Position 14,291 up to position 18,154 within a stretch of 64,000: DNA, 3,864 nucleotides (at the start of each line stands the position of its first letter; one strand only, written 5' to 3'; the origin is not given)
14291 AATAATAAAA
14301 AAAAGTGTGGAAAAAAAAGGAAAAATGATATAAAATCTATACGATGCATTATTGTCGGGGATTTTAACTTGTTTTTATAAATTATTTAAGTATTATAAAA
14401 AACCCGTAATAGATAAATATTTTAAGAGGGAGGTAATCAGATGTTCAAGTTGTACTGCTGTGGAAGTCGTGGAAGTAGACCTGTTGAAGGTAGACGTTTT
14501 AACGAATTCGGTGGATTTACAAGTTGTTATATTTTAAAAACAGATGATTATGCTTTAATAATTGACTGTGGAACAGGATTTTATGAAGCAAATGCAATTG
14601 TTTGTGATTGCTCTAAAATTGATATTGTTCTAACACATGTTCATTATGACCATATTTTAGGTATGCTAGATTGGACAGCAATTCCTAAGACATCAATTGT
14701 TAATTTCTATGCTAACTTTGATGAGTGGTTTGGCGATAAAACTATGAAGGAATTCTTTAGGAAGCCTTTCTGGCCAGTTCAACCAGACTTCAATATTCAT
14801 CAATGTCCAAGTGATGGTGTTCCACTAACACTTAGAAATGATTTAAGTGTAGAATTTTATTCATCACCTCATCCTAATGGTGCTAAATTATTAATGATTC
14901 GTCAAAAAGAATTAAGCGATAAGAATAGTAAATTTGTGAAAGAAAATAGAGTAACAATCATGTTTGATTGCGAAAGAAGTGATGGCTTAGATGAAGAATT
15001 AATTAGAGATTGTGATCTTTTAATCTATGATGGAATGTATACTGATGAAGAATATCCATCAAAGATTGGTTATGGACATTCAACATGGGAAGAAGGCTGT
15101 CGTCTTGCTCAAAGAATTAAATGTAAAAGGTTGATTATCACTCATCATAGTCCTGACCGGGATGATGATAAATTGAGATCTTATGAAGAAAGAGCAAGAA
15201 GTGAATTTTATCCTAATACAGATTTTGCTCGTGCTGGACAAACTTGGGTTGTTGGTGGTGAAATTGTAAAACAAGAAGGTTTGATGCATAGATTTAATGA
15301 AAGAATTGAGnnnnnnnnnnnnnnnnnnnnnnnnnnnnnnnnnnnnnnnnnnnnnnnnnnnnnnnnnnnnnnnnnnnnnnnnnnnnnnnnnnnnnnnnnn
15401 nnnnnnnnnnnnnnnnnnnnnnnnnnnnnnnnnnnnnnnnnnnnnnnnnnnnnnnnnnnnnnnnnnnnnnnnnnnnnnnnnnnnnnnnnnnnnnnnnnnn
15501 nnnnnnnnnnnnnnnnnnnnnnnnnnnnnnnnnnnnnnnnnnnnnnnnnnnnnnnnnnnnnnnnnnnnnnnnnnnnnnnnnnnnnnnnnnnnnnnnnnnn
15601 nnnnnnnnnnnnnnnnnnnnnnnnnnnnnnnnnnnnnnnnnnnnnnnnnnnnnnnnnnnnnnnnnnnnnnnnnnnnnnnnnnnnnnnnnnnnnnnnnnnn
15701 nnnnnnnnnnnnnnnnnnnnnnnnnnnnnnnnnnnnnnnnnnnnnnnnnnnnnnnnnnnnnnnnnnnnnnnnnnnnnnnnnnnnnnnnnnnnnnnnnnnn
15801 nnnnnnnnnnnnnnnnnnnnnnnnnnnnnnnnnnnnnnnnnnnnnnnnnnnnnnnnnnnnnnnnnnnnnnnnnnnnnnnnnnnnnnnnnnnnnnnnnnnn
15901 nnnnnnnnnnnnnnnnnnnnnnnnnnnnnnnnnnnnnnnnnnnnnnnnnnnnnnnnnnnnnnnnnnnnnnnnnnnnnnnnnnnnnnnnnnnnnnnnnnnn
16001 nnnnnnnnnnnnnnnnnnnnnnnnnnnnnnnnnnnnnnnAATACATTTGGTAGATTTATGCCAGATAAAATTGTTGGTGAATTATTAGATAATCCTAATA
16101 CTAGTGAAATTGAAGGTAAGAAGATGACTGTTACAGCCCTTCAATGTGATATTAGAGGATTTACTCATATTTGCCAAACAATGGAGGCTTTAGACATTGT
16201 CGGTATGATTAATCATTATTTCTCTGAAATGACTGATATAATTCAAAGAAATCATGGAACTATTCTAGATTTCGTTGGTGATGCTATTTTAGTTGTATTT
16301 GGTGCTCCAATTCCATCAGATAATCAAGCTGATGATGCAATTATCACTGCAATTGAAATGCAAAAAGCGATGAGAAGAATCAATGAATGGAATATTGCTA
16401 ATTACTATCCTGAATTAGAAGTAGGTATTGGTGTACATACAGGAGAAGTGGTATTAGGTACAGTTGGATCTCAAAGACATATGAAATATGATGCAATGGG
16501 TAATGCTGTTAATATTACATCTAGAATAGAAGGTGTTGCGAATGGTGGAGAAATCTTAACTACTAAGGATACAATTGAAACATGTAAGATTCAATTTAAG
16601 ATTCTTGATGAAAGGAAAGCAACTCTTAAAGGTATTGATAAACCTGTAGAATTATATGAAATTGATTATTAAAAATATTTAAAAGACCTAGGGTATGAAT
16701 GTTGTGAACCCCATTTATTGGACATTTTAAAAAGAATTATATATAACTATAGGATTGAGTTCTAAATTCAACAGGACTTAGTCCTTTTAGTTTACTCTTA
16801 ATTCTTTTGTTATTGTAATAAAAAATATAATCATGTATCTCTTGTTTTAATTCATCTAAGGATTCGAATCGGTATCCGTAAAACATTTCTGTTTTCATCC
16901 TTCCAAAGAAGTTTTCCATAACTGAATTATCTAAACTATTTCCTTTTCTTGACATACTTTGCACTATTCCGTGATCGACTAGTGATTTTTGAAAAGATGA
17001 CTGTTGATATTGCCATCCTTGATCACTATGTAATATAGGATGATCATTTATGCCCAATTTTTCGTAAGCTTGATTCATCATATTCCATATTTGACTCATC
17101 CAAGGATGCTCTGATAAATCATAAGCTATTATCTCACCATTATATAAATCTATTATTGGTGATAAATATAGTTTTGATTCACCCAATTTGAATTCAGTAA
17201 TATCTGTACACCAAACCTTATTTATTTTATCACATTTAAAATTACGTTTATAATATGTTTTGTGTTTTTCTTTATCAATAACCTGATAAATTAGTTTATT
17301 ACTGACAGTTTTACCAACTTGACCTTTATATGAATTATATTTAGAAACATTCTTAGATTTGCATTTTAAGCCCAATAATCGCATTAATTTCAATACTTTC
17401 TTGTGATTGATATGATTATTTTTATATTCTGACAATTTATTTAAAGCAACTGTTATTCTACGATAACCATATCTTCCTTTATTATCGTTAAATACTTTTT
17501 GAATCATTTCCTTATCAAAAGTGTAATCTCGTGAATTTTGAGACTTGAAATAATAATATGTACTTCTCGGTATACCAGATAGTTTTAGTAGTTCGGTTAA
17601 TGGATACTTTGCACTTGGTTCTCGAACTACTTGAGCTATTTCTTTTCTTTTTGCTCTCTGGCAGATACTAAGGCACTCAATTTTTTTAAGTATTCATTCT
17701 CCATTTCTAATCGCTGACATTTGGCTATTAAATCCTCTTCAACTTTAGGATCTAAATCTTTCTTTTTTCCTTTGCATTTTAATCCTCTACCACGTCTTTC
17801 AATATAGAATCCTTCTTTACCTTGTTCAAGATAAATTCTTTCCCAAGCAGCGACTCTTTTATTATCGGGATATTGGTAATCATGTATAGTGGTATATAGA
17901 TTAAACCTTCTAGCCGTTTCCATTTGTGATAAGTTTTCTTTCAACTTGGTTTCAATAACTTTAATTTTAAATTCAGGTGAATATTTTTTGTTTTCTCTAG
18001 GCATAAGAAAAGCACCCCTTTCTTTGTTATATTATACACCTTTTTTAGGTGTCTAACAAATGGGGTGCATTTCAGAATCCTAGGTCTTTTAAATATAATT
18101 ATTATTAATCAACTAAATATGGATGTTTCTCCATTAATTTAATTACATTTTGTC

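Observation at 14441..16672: Single polypeptide fusing a class-II-PDE-like MBL hydrolase, a 6-TM membrane domain and a class III nucleotidyl cyclase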

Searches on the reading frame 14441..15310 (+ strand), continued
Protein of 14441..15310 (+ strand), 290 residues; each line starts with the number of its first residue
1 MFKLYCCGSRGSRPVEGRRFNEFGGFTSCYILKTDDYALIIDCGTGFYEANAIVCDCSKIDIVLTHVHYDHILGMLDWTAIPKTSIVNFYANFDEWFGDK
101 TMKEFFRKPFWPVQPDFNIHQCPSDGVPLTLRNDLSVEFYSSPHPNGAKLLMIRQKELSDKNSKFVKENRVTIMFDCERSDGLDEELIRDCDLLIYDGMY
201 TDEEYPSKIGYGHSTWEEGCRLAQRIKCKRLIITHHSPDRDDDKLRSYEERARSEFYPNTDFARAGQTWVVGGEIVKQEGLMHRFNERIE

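Call 70: search_protein_families(library=ncbifam, proteins=[P0097, P0100, P0129, P0139, P0150], max_evalue=0.00001)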
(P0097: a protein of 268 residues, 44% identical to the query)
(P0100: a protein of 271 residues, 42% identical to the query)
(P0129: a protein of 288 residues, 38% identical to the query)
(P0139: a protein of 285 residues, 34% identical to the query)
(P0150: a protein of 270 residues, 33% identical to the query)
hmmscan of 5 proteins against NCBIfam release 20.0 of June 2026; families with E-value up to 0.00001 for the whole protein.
P0097 (268 aa): 7 families
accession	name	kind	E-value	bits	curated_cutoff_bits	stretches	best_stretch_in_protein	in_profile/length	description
NF000801.0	PRK00055.1-3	equivalog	1.8e-17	63.3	252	1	182-267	220-303/307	ribonuclease Z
TIGR02651.1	RNase_Z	equivalog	5.3e-17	61.8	292.95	1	182-263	217-298/302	ribonuclease Z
NF041851.1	cyc_nuc_deg_phdiest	equivalog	3.2e-08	33.3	400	1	30-79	18-68/253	cyclic nucleotide-degrading phosphodiesterase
NF002553.0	PRK02113.1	equivalog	8.4e-08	31.9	386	1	19-233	23-223/252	MBL fold metallo-hydrolase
NF000805.0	PRK00055.2-3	equivalog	9.8e-07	28.3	416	0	184-249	218-283/307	ribonuclease Z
NF002558.0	PRK02126.1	subfamily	2.6e-06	26.7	315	0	162-244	241-325/345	ribonuclease Z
NF000800.0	PRK00055.1-1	equivalog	8.4e-06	25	398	0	186-260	224-298/305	ribonuclease Z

P0100 (271 aa): 7 families
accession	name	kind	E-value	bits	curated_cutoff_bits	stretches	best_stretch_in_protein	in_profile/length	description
TIGR02651.1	RNase_Z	equivalog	1.5e-16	60.3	292.95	2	178-259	218-299/302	ribonuclease Z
NF000801.0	PRK00055.1-3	equivalog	3.6e-16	59.1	252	2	7-79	4-71/307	ribonuclease Z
NF041851.1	cyc_nuc_deg_phdiest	equivalog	6.6e-12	45.3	400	1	7-232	3-225/253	cyclic nucleotide-degrading phosphodiesterase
NF002558.0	PRK02126.1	subfamily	9.1e-09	34.8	315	0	179-254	264-338/345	ribonuclease Z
NF000800.0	PRK00055.1-1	equivalog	1.1e-07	31.2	398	0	173-255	216-298/305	ribonuclease Z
NF000805.0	PRK00055.2-3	equivalog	1.2e-07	31.3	416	0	178-250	217-287/307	ribonuclease Z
TIGR02649.1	true_RNase_BN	exception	3.3e-07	29.6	563.7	0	177-255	219-297/304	ribonuclease BN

P0129 (288 aa): 9 families
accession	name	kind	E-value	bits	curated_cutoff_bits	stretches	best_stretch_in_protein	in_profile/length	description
TIGR02651.1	RNase_Z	equivalog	3e-25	88.9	292.95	2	186-273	213-300/302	ribonuclease Z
NF000801.0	PRK00055.1-3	equivalog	3.9e-25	88.5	252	2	186-276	216-304/307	ribonuclease Z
NF000800.0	PRK00055.1-1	equivalog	1e-13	51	398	1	188-273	218-303/305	ribonuclease Z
NF002558.0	PRK02126.1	subfamily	1.6e-12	47.1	315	1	170-267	242-338/345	ribonuclease Z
NF000805.0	PRK00055.2-3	equivalog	5.7e-11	42.2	416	1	188-261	214-285/307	ribonuclease Z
NF041851.1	cyc_nuc_deg_phdiest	equivalog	7.6e-11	41.9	400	1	37-263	28-240/253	cyclic nucleotide-degrading phosphodiesterase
TIGR02649.1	true_RNase_BN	exception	1.2e-09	37.6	563.7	1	188-268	217-297/304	ribonuclease BN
TIGR03307.1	PhnP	equivalog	1.2e-07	31.4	272.25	1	34-241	42-221/249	phosphonate metabolism protein PhnP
NF000804.0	PRK00055.2-1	equivalog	3.4e-07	29.7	402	0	188-277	214-301/306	ribonuclease Z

P0139 (285 aa): 7 families
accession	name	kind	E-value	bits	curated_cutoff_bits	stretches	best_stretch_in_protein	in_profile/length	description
TIGR02651.1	RNase_Z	equivalog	2.3e-20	72.8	292.95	2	191-282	208-299/302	ribonuclease Z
NF000801.0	PRK00055.1-3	equivalog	3.1e-19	69.2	252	2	192-283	212-301/307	ribonuclease Z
NF002558.0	PRK02126.1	subfamily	1.3e-14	54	315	1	181-268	243-329/345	ribonuclease Z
NF041851.1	cyc_nuc_deg_phdiest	equivalog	1e-08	34.9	400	1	51-262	30-233/253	cyclic nucleotide-degrading phosphodiesterase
NF000805.0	PRK00055.2-3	equivalog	5.4e-07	29.2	416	1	191-275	207-289/307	ribonuclease Z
NF041257.1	GntH_guanitoxin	equivalog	1.1e-06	27.8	333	0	42-98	32-90/374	guanitoxin biosynthesis MBL fold metallo-hydrolase GntH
NF000800.0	PRK00055.1-1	equivalog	1.6e-06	27.4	398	0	178-264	203-284/305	ribonuclease Z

P0150 (270 aa): 5 families
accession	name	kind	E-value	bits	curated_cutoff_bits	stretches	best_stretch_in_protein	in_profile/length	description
NF000801.0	PRK00055.1-3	equivalog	1.4e-16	60.5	252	1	157-267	196-300/307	ribonuclease Z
TIGR02651.1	RNase_Z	equivalog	5e-16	58.6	292.95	1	157-264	193-296/302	ribonuclease Z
NF002558.0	PRK02126.1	subfamily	6.3e-14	51.7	315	1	163-261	240-337/345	ribonuclease Z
NF041851.1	cyc_nuc_deg_phdiest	equivalog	1.8e-13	50.5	400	1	6-246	2-232/253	cyclic nucleotide-degrading phosphodiesterase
TIGR03307.1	PhnP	equivalog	1.5e-06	27.8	272.25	0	29-79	36-83/249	phosphonate metabolism protein PhnP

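Call 73: find_related_loci(query=A3, collection=viral_contigs, flank=4000)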
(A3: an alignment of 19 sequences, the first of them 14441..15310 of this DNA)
Query A3 (290 aa) in viral_contigs; peptide patterns used: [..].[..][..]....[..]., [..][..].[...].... (x = any residue, [..] = any of these).
12 stretches matched a pattern; 1 encode a relative of the query (tblastn E <= 1e-3); 1 distinct loci.
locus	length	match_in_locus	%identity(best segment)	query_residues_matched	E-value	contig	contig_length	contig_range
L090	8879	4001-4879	25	3-254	1e-21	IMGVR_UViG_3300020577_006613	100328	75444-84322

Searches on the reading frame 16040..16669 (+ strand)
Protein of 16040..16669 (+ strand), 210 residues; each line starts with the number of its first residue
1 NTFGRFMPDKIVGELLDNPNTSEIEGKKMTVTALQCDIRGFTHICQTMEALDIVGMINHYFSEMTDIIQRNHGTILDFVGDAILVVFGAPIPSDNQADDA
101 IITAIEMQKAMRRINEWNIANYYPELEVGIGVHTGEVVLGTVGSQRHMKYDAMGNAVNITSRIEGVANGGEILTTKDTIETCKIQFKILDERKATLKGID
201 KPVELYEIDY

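Call 13: search_solved_structures(query=window:16040-16669:+, max_evalue=0.001, show_alignments=4)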
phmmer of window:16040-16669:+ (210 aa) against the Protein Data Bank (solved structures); distinct sequences matched with E-value up to 0.001: 64 (the best 60 are shown).
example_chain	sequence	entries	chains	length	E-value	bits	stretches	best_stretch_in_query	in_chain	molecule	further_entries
6fht_A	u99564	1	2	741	3.8e-44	154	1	1-208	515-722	Bacteriophytochrome,Adenylate cyclase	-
2w01_A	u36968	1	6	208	3.2e-38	134.7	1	23-208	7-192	ADENYLATE CYCLASE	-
3r5g_A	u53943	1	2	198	3.2e-30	108.6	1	25-208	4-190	CyaB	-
1wc0_A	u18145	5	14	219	4e-23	85.4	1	22-204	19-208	ADENYLATE CYCLASE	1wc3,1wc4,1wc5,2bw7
1wc1_A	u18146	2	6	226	5.9e-23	84.8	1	25-204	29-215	ADENYLATE CYCLASE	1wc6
8buz_A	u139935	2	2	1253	3.8e-20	75.6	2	30-183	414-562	Adenylate cyclase type 8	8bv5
8sl3_A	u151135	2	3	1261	2.1e-17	66.7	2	30-182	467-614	Adenylate cyclase type 5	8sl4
4p2f_A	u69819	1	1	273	3.2e-16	62.8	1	8-198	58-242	Adenylate cyclase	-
4p2m_A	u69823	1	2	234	6.5e-16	61.8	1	8-198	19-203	Adenylate cyclase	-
7yz9_A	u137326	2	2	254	8.1e-16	61.5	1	8-198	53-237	Adenylate cyclase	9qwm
4p2x_A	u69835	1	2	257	8.7e-16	61.4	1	8-198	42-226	Adenylate cyclase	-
5mbh_A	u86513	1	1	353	9e-16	61.4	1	4-208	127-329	Beta subunit of photoactivated adenylyl cyclase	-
5mbj_A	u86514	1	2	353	2.1e-15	60.1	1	5-208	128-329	Beta subunit of photoactivated adenylyl cyclase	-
5mbk_A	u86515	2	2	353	2.1e-15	60.1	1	5-208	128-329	Beta subunit of photoactivated adenylyl cyclase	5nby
5m27_A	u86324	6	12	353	2.1e-15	60.1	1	5-208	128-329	Beta subunit of photoactivated adenylyl cyclase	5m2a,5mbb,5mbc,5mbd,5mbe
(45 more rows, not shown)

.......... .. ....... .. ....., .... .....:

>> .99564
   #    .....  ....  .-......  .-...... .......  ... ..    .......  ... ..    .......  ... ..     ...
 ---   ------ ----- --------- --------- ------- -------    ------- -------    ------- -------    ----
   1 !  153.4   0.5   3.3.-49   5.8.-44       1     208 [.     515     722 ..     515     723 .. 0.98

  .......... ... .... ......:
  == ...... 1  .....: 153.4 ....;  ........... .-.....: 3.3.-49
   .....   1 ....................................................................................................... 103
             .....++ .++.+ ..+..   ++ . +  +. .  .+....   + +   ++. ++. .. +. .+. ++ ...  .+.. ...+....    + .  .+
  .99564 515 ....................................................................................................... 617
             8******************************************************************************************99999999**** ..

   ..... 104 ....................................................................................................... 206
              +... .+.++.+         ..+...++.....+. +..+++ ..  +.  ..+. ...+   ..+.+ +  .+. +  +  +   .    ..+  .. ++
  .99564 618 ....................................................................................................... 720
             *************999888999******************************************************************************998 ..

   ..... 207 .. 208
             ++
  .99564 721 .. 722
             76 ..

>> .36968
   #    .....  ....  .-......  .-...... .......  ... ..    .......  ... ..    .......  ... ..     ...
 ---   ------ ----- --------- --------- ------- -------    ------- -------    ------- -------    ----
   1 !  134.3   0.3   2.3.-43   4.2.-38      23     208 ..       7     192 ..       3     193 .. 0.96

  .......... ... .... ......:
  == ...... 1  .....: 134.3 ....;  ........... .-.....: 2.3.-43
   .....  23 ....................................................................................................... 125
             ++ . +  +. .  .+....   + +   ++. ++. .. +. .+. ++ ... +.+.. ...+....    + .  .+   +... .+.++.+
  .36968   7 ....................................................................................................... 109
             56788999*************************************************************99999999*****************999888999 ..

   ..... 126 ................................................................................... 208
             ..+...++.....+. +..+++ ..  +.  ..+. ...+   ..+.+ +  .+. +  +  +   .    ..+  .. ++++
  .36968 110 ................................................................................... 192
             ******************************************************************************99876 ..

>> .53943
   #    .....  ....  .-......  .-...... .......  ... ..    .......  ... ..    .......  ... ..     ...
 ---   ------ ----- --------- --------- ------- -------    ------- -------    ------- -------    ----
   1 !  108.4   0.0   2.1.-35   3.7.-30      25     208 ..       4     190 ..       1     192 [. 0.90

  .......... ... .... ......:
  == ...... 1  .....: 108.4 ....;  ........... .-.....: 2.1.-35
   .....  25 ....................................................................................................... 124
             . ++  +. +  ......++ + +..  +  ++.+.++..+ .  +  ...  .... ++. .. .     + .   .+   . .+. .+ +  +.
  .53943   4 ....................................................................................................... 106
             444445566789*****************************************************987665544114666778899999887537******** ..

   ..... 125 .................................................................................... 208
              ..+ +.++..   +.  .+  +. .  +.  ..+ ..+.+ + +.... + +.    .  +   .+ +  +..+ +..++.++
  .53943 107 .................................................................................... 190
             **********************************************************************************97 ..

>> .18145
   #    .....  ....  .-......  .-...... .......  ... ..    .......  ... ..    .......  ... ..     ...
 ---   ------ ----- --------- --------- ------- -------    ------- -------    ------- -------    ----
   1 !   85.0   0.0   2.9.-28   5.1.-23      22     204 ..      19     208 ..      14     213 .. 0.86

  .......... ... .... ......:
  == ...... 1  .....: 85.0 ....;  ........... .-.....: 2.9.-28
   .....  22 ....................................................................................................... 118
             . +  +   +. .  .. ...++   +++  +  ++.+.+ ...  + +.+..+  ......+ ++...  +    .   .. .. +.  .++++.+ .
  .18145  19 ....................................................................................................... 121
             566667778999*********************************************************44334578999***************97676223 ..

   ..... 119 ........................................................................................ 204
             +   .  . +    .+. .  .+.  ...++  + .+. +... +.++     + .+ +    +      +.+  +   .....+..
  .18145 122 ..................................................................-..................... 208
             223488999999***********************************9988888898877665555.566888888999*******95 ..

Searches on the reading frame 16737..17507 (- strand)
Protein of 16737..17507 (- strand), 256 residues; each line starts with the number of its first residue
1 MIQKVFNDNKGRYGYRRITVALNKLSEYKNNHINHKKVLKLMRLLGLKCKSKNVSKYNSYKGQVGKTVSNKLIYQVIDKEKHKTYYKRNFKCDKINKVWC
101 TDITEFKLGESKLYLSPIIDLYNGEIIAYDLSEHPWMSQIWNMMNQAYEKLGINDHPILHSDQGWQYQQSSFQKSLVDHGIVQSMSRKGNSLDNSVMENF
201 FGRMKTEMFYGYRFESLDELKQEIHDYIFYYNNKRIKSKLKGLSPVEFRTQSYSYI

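Call 67: search_protein_families(library=pfam, proteins=[window:16737-17507:-], max_evalue=0.001)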
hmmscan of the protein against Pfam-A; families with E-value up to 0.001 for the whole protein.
window:16737-17507:- (256 aa): 4 families
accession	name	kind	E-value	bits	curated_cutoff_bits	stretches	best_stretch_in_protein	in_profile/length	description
PF13333.12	rve_2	-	7.5e-26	90.5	22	1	198-252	1-55/56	Integrase core domain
PF00665.32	rve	-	1.1e-22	80.7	32.6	1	96-191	5-102/102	Integrase core domain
PF13276.12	HTH_21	-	1.2e-13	51.5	28.1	1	2-52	10-57/60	HTH-like domain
PF13683.12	rve_3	-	1e-12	48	26.5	1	179-245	1-67/67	Integrase core domain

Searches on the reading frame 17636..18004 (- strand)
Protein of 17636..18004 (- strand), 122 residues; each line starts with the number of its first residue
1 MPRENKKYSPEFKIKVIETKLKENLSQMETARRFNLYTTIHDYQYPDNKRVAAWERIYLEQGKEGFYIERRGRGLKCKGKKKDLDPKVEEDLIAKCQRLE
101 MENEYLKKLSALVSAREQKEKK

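Call 67: search_protein_families(library=pfam, proteins=[window:17636-18004:-], max_evalue=0.001)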
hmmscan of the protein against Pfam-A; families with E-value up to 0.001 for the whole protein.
window:17636-18004:- (122 aa): 2 families
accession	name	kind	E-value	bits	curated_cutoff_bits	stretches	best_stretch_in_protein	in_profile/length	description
PF13518.12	HTH_28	-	0.00055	20.4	25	0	12-36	1-24/52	Helix-turn-helix domain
PF01527.26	HTH_Tnp_1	-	0.00068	20.3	24.1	0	4-36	3-35/75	Transposase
